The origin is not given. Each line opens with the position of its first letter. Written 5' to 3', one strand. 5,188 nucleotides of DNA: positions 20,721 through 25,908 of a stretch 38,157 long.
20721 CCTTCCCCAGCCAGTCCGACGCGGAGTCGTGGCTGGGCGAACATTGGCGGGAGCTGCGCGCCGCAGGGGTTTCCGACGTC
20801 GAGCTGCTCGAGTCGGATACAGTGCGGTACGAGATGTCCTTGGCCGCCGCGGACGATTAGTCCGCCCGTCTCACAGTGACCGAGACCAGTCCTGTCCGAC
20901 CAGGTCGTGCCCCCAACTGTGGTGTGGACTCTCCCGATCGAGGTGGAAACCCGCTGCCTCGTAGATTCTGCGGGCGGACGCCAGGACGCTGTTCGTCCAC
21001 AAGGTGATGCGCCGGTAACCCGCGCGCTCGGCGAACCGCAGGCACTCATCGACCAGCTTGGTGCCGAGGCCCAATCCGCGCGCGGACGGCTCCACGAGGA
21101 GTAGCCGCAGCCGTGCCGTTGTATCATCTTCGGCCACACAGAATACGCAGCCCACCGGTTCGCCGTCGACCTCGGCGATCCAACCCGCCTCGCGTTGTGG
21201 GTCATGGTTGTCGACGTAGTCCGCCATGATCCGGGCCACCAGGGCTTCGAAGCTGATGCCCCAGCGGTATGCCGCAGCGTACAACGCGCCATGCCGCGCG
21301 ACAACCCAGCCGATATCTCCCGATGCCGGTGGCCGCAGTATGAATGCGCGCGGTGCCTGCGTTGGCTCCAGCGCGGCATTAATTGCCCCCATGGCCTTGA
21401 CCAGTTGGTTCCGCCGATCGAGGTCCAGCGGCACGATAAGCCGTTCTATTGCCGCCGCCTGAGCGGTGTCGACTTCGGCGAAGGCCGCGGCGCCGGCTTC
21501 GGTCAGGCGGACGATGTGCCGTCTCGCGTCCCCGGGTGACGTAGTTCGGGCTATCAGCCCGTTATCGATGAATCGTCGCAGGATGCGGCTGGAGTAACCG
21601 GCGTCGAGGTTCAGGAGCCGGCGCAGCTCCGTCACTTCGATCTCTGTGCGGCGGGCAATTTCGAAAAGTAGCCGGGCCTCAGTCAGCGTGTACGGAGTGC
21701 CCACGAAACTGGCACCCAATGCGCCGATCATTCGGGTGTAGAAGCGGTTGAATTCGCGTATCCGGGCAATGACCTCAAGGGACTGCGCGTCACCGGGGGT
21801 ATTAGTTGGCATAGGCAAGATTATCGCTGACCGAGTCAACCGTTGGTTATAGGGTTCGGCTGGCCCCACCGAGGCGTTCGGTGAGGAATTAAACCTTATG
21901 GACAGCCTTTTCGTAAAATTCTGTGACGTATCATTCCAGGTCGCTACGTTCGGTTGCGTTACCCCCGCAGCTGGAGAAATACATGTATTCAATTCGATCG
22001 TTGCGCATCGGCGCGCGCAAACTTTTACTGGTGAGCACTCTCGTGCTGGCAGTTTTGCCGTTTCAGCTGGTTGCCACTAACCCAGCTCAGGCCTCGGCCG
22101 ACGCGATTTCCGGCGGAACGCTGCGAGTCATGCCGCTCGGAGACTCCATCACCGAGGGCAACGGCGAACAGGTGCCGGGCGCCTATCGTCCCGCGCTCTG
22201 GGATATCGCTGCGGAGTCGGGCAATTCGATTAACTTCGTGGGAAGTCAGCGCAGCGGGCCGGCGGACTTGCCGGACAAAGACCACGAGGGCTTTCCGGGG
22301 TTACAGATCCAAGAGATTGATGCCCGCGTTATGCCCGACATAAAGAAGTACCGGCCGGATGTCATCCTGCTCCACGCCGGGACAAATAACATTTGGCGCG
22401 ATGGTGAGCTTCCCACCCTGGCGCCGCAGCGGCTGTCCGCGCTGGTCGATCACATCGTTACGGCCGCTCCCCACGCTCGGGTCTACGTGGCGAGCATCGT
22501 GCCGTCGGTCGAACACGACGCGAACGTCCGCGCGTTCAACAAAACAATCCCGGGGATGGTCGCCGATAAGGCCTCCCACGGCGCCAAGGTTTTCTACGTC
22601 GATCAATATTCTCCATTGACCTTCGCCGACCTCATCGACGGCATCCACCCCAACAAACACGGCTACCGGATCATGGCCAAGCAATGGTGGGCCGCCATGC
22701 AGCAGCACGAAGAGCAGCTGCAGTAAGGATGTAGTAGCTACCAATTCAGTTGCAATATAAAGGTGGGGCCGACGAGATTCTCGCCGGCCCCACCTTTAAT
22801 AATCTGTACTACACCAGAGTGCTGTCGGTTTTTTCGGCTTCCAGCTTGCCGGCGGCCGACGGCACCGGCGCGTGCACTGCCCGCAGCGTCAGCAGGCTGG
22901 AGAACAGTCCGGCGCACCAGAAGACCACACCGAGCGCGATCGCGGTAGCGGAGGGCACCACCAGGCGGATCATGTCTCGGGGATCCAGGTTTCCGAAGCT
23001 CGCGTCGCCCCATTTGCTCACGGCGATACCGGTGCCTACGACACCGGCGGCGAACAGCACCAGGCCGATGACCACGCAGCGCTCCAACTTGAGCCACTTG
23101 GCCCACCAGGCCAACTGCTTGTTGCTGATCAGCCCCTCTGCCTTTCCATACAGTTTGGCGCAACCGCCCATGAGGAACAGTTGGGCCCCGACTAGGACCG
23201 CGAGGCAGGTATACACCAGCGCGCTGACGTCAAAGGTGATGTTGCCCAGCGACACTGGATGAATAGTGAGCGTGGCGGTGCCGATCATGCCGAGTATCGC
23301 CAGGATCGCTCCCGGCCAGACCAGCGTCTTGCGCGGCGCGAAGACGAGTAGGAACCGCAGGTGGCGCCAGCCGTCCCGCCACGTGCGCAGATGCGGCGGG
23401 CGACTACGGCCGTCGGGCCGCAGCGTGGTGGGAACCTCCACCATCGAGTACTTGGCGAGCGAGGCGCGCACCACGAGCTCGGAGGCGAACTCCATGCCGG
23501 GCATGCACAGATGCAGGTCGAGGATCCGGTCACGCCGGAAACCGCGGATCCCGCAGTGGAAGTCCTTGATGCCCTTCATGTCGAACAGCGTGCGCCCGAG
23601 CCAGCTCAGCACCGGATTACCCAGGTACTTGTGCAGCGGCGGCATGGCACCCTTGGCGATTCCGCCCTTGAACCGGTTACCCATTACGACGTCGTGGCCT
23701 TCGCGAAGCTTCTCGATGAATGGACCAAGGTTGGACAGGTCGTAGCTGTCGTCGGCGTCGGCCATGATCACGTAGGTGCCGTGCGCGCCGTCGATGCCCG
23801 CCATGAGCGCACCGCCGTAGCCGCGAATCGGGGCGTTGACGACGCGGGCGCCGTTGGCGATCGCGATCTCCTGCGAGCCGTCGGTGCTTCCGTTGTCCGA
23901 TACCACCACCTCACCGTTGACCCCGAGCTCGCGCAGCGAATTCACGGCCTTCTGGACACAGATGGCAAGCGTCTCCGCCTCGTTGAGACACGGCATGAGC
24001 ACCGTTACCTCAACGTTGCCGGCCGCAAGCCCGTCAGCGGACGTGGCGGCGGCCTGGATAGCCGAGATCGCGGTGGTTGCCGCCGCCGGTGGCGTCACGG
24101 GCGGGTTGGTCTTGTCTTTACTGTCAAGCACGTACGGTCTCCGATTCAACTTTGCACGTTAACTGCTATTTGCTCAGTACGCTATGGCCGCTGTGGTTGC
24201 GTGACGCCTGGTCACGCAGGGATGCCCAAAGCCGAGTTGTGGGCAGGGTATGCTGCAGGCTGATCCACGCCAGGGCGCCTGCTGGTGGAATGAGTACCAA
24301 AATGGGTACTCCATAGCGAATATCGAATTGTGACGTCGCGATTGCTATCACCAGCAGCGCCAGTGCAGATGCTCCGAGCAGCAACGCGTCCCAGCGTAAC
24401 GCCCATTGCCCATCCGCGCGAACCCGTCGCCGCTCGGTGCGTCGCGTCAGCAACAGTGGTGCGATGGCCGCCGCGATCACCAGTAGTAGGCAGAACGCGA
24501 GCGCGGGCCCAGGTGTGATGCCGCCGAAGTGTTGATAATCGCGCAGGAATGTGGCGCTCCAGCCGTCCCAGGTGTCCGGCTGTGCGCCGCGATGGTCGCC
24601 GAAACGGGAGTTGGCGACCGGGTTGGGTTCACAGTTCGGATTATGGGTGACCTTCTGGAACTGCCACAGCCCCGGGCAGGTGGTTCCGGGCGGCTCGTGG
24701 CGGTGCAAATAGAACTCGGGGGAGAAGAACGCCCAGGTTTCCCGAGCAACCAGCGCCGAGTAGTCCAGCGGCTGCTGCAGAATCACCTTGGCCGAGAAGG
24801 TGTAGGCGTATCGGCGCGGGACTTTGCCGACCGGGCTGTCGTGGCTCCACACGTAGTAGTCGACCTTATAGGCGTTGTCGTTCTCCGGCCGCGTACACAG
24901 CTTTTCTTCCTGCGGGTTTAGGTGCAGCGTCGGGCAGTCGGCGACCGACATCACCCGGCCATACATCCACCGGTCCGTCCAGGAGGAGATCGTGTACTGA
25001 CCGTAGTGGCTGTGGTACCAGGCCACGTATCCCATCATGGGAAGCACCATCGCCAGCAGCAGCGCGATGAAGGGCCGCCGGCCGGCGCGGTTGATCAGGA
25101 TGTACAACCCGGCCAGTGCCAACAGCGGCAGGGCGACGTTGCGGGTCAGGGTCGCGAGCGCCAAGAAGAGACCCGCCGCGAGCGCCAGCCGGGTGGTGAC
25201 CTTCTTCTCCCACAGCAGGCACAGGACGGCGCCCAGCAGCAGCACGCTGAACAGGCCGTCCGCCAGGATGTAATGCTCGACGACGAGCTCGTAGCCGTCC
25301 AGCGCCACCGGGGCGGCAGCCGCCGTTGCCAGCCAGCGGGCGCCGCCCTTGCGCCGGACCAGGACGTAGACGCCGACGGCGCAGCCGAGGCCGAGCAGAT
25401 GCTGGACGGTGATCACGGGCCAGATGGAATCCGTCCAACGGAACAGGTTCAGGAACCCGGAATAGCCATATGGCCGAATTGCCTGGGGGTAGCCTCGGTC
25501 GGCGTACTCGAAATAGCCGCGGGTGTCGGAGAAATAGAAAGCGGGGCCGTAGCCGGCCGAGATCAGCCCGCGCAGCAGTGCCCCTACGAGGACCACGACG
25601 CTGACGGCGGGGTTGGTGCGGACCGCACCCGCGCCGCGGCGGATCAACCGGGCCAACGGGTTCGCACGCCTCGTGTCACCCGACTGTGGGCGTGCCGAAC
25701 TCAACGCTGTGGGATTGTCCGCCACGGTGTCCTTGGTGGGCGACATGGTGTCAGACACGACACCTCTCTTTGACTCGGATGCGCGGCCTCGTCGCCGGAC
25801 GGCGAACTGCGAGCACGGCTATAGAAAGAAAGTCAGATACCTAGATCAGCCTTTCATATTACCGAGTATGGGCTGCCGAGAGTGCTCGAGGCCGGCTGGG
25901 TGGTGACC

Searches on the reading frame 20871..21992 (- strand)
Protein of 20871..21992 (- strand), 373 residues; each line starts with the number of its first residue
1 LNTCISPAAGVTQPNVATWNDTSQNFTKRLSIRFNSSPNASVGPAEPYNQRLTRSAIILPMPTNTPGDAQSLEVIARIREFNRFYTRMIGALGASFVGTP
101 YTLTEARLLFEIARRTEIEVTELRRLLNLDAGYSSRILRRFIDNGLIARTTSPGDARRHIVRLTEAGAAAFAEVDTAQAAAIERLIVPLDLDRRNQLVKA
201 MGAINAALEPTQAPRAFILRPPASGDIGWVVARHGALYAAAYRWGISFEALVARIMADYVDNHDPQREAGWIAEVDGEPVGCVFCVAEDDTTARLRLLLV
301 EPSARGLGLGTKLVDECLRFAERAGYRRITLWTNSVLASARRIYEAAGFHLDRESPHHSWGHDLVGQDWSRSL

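Call 57: search_protein_families(library=pfam, proteins=[window:20871-21992:-], max_evalue=0.0001)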
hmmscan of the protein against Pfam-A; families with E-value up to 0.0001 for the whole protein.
window:20871-21992:- (373 aa): 7 families
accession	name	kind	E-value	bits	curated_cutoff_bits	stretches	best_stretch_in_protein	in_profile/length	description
PF00583.31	Acetyltransf_1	-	5.4e-17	62.6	20.7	1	262-349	24-116/116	Acetyltransferase (GNAT) family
PF13508.13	Acetyltransf_7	-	1.7e-14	54.4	27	1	269-350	4-83/84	Acetyltransferase (GNAT) domain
PF01047.28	MarR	-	1.2e-10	41.6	24.6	1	102-158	2-58/59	MarR family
PF12802.13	MarR_2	-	2e-10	41.1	27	1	102-158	4-61/61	MarR family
PF13673.13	Acetyltransf_10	-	2.9e-10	40.7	23.6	1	267-352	30-110/128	Acetyltransferase (GNAT) domain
PF13463.12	HTH_27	-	1.5e-05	25.6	22.2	1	105-167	5-68/68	Winged helix DNA-binding domain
PF13480.13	Acetyltransf_6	-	2.4e-05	25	22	1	226-331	30-134/143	Acetyltransferase (GNAT) domain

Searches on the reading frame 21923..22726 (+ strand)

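Call 57: search_protein_families(library=pfam, proteins=[window:21923-22726:+], max_evalue=0.0001)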
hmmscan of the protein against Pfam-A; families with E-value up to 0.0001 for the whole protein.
window:21923-22726:+ (267 aa): 2 families
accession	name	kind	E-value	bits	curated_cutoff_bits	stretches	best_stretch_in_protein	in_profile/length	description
PF13472.12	Lipase_GDSL_2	-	2.4e-19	71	32.9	1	72-250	2-178/178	GDSL-like Lipase/Acylhydrolase family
PF00657.28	Lipase_GDSL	-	2.2e-09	38.2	23.6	1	69-255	1-208/208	GDSL-like Lipase/Acylhydrolase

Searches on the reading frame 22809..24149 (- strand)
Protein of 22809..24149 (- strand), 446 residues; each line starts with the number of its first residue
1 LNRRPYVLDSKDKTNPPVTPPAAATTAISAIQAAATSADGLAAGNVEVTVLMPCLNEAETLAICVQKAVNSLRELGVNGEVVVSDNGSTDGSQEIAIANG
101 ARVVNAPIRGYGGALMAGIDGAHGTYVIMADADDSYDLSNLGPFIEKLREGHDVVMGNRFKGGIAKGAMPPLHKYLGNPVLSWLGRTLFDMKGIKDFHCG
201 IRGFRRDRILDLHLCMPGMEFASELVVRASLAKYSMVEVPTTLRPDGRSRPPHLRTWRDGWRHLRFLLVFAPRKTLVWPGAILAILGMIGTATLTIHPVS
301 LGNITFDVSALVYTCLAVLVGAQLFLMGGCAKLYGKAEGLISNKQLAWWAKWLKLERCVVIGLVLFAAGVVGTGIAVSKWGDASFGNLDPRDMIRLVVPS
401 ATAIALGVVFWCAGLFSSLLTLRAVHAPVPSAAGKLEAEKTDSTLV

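Call 57: search_protein_families(library=pfam, proteins=[window:22809-24149:-], max_evalue=0.0001)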
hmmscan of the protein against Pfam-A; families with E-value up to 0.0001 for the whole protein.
window:22809-24149:- (446 aa): 1 family
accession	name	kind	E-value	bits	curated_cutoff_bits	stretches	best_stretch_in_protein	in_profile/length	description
PF00535.33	Glycos_transf_2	-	9.2e-25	87.9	23.3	1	49-207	1-162/168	Glycosyl transferase family 2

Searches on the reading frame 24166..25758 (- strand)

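Call 57: search_protein_families(library=pfam, proteins=[window:24166-25758:-], max_evalue=0.0001)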
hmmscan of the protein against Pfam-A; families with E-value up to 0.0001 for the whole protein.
window:24166-25758:- (530 aa): 1 family
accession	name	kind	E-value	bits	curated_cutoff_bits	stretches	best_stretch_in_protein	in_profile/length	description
PF13231.12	PMT_2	-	8.8e-05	23.2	26.1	1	101-242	12-154/160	Dolichyl-phosphate-mannose-protein mannosyltransferase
